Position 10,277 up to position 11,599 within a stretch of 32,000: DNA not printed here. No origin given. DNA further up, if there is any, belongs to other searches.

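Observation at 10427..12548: Terminator-bounded two-gene operon: an Mrr-type nuclease with 2 HRDC domains, plus a 2H phosphoesterase with a DUF4288-like domain. Candidate uncharacterised nucleic-acid conflict/defence module.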

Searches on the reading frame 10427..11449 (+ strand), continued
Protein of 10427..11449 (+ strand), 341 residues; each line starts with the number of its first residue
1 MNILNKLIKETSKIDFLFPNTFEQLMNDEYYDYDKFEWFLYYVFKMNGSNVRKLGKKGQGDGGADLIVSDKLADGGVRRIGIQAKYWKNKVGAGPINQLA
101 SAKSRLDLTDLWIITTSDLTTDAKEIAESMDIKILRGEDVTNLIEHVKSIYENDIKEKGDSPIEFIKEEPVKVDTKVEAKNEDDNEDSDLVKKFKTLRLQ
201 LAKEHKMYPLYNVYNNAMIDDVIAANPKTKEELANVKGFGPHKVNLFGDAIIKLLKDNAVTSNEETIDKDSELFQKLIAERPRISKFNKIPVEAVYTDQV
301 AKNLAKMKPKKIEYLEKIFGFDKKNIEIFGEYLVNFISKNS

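Call 68: find_encoding_contigs(protein=P0054, flank=7000, max_places=2)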
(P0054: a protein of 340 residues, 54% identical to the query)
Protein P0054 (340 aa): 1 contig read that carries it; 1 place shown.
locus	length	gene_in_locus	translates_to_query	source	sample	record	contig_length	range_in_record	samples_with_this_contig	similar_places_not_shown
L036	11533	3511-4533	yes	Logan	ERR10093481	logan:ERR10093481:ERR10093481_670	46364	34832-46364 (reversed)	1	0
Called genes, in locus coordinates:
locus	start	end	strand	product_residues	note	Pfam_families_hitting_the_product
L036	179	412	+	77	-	-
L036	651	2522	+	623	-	PF04851:ResIII (faint), PF09848:SLFN-g3_helicase, PF13401:AAA_22 (weak)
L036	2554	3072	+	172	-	-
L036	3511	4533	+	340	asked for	PF04471:Mrr_cat, PF22722:NA-iREase1 (faint), PF00570:HRDC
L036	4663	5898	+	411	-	PF07510:GmrSD_C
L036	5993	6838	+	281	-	PF13333:rve_2 (weak)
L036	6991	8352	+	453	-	-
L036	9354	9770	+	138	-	-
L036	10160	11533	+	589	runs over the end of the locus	PF02734:Dak2, PF21645:FakA-like_M, PF02645:DegV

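Call 84: search_dna_similar(query=window:10427-11449:+, collection=plasmids, mode=protein, max_evalue=0.001, max_rows=12)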
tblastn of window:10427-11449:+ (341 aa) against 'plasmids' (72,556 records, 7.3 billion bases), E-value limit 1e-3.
Records with a match: 211; places in all: 218; records where one place covers at least 80% of the query: 0.
Best place of each record, by identity: <60% 211.
By first word of the organism name: Bacillus 103; Priestia 67; Paenibacillus 9; Escherichia 7; Clostridium 6; Enterococcus 2; Aeromonas 2; Niallia 2; Burkholderia 1; Klebsiella 1; and 11 more.
By predicted mobility (MOB-suite, as given by PLSDB): mobilizable 78; conjugative 69; non-mobilizable 64.
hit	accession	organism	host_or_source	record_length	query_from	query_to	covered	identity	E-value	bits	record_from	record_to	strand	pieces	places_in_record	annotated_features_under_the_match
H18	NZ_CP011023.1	Bacillus pumilus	cell culture,sugar beet rhizosphere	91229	29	187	47%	29.6%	2e-7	61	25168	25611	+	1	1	restriction endonuclease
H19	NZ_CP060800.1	Bacillus pumilus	Black sea sediments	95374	29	187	47%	29.6%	2e-7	61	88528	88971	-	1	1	restriction endonuclease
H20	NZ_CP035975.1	Bacillus mycoides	cell culture,soil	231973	32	186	45%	29.9%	5e-7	59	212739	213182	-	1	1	restriction endonuclease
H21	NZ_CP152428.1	Bacillus paramycoides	mixed culture,soil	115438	32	186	45%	29.9%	6e-7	59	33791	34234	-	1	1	restriction endonuclease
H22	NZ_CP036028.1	Bacillus mycoides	cell culture,soil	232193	32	186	45%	29.9%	2e-6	57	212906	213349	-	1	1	restriction endonuclease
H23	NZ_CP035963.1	Bacillus mycoides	cell culture,soil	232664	32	186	45%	29.9%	2e-6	57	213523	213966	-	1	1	restriction endonuclease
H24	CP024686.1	Bacillus wiedmannii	cell culture,soil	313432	32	186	45%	29.9%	5e-6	56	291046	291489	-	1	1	restriction endonuclease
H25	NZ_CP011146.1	Bacillus cereus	fried eel (fish)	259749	35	186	45%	30.5%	2e-6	57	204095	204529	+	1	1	restriction endonuclease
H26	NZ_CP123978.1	Bacillus subtilis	pure culture,soil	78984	7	152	43%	31.7%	1e-3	49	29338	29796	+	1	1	restriction endonuclease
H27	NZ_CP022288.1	Bacillus subtilis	whole organism,mushroom substrate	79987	7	152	43%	31.7%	1e-3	49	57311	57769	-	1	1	restriction endonuclease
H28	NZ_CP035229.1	Bacillus licheniformis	cell culture,food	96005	7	152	43%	31.7%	1e-3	49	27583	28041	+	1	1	restriction endonuclease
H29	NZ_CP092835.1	Bacillus mycoides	whole organism,soil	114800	32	186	45%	29.3%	2e-7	60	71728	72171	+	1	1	restriction endonuclease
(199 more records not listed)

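Call 100: search_protein_families(library=padloc, proteins=[L030:2897-3772:+, L030:3760-5907:+, L030:5912-6604:+, L030:6721-7212:+, L030:7293-7802:+, L032:1937-3505:+, L032:3510-5675:+, L032:5678-6625:+, L033:456-2507:+], max_evalue=0.00001)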
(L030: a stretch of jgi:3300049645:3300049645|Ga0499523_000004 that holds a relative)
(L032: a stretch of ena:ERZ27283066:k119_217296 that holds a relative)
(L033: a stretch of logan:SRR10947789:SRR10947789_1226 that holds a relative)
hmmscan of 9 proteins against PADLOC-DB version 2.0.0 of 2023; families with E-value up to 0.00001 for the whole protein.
L030:2897-3772:+ (292 aa): 16 families
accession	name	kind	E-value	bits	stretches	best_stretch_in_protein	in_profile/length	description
PDLC04080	SIR2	-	4.4e-12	43.8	1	9-154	20-157/347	-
PDLC04087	SIR2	-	8e-12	42.7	0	99-182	114-194/343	-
PDLC04093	SIR2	-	8.1e-12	42.8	1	178-250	231-305/395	-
PDLC04084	SIR2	-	3.3e-11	41.1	1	186-237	278-329/414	-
PDLC04075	SIR2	-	4.1e-11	40.3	0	65-141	135-209/414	-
PDLC04089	SIR2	-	2e-10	38.5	1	189-253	205-270/336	-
PDLC04094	SIR2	-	2.4e-09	34.9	0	186-241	230-285/399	-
PDLC04085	SIR2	-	3.7e-09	34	0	168-238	298-368/463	-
PDLC04092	SIR2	-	1.3e-08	32.5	1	36-269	39-281/318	-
PDLC04079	SIR2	-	1.6e-08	31.6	0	186-239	291-344/430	-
PDLC02414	Aga_SIR2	-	3.7e-08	31.1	1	61-261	61-265/313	-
PDLC04076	SIR2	-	4e-08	30.9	1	180-237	262-319/406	-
PDLC02186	SIR2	-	4e-07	27.5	1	183-237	268-322/412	-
PDLC04096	SIR2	-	4.3e-07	27.7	0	186-245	110-169/230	-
PDLC02408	Aga_SIR2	-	7.4e-07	26.6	1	73-242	110-278/343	Class II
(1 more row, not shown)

L030:3760-5907:+ (716 aa): 15 families
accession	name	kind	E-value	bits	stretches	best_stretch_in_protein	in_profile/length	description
PDLC04097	HerA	-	4.3e-115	383.7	1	3-566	6-607/618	-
PDLC04102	HerA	-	3.5e-63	212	2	376-564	449-631/654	-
PDLC04105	HerA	-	6.3e-55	184.8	1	82-565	100-548/576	-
PDLC04106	HerA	-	9.8e-50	167.7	2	373-557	449-635/667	-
PDLC04098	HerA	-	1.3e-48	164.1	2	394-563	485-659/686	-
PDLC02185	HerA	-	1.3e-45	154.2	2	375-561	392-570/585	-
PDLC04100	HerA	-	7.9e-43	145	2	383-554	386-559/580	-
PDLC04103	HerA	-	1.8e-40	136.9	1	117-562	146-566/579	-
PDLC02188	HerA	-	6.9e-37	125.5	1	53-564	55-554/578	-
PDLC04104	HerA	-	7.2e-26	88.8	1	392-562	179-346/379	-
PDLC01055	HerA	-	9.3e-21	72.2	2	394-550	382-522/532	Type III coevolved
PDLC04140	mad8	-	1.9e-20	71.6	1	120-539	3-288/314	mads_8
PDLC04101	HerA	-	6.8e-09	32.9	1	106-192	129-211/400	-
PDLC04099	HerA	-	7.7e-08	29.9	1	106-191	130-211/214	-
PDLC04107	HerA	-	1.7e-07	28.6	1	114-191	140-211/306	-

L030:5912-6604:+ (231 aa): 0 families

L030:6721-7212:+ (164 aa): 0 families

L030:7293-7802:+ (170 aa): 0 families

L032:1937-3505:+ (523 aa): 0 families

L032:3510-5675:+ (722 aa): 2 families
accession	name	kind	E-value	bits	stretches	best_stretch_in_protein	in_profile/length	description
PDLC03202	Helicase_II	-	3e-50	169.2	1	40-529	14-469/621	Type II helicase domain protein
PDLC02205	MzaC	-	3.9e-30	102.5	2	414-515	572-670/952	-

L032:5678-6625:+ (316 aa): 0 families

L033:456-2507:+ (684 aa): 5 families
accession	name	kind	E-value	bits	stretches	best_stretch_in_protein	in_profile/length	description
PDLC04680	PDC-M49A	-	4.5e-212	704.3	1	1-683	1-674/674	-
PDLC04678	PDC-M49A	-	2e-105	351.6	1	2-682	3-680/681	-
PDLC04679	PDC-M49A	-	1.1e-47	161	1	150-681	9-539/541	-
PDLC02980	AriA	-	2.5e-08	32.3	0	562-611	252-302/304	-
PDLC04164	AriA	-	4.8e-07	27.6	0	548-624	172-248/253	-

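Call 102: search_protein_families(library=pfam, proteins=[L001:6369-7613:+, L001:9755-10807:+, L003:5927-7624:-, L003:9738-10964:+, L003:11033-12757:+, L005:7353-7955:+, L007:7346-7846:-, L007:9002-10006:-, L002:1825-2976:+, L004:1245-2066:-], max_evalue=0.0001)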
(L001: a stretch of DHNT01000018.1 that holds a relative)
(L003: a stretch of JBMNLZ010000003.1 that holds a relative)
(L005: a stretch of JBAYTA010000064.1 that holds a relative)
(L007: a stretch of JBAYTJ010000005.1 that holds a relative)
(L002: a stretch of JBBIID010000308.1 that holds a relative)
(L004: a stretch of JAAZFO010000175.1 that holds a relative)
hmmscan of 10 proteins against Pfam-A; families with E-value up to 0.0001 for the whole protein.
L001:6369-7613:+ (415 aa): 2 families
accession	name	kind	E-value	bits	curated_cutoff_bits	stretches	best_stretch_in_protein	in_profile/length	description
PF13635.12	DUF4143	-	1.9e-43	148.4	28.1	1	207-365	2-159/160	Domain of unknown function (DUF4143)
PF13173.12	AAA_14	-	1.3e-26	93.5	27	1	28-144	2-127/129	AAA domain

L001:9755-10807:+ (351 aa): 1 family
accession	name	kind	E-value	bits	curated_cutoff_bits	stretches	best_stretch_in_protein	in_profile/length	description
PF02661.23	Fic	-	1.8e-14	54.8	24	1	111-218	2-93/93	Fic/DOC family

L003:5927-7624:- (565 aa): 7 families
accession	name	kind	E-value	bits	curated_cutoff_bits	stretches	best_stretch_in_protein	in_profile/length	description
PF07992.20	Pyr_redox_2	-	5.5e-64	216.8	26.1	1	3-298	2-281/291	Pyridine nucleotide-disulphide oxidoreductase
PF00070.33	Pyr_redox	-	3e-18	66.6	22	1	155-229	2-80/82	Pyridine nucleotide-disulphide oxidoreductase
PF00581.25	Rhodanese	-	8.6e-16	58.7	22.2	1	459-541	4-98/102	Rhodanese-like domain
PF02852.28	Pyr_redox_dim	-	7.1e-14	52.4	25.3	1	331-433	4-105/110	Pyridine nucleotide-disulphide oxidoreductase, dimerisation domain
PF13738.12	Pyr_redox_3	-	5.7e-12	45.9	30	1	66-282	89-305/305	Pyridine nucleotide-disulphide oxidoreductase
PF13450.12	NAD_binding_8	-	6.4e-06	26.8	21.9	0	157-187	1-31/68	NAD(P)-binding Rossmann-like domain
PF01266.30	DAO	-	4.5e-05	23.6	27.9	0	155-185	2-32/353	FAD dependent oxidoreductase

L003:9738-10964:+ (409 aa): 1 family
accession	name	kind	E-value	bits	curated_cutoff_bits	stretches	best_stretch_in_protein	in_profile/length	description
PF02518.31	HATPase_c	-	1.6e-08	35.4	26.4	1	302-382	5-85/111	Histidine kinase-, DNA gyrase B-, and HSP90-like ATPase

L003:11033-12757:+ (575 aa): 1 family
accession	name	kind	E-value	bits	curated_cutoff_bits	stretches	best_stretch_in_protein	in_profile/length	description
PF05960.17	DUF885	-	1.1e-60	207.2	32.4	1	66-570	7-531/532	Bacterial protein of unknown function (DUF885)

L005:7353-7955:+ (201 aa): 1 family
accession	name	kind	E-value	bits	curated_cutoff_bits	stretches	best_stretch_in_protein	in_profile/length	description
PF00545.25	Ribonuclease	-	3e-15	57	24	1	118-193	22-97/98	ribonuclease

L007:7346-7846:- (166 aa): 1 family
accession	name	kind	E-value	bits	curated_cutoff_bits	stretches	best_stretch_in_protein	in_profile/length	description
PF01899.21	MNHE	-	6.9e-24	84.7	27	1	11-158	2-143/145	Na+/H+ ion antiporter subunit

L007:9002-10006:- (334 aa): 1 family
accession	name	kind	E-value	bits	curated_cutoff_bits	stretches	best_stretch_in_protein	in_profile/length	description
PF01699.29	Na_Ca_ex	-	7e-57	192.1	24.9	2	11-159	2-150/151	Sodium/calcium exchanger protein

L002:1825-2976:+ (384 aa): 1 family
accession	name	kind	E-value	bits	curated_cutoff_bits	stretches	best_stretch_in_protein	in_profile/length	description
PF00149.33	Metallophos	-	6.1e-11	43.6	21.5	1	24-243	3-190/191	Calcineurin-like phosphoesterase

L004:1245-2066:- (273 aa): 0 families
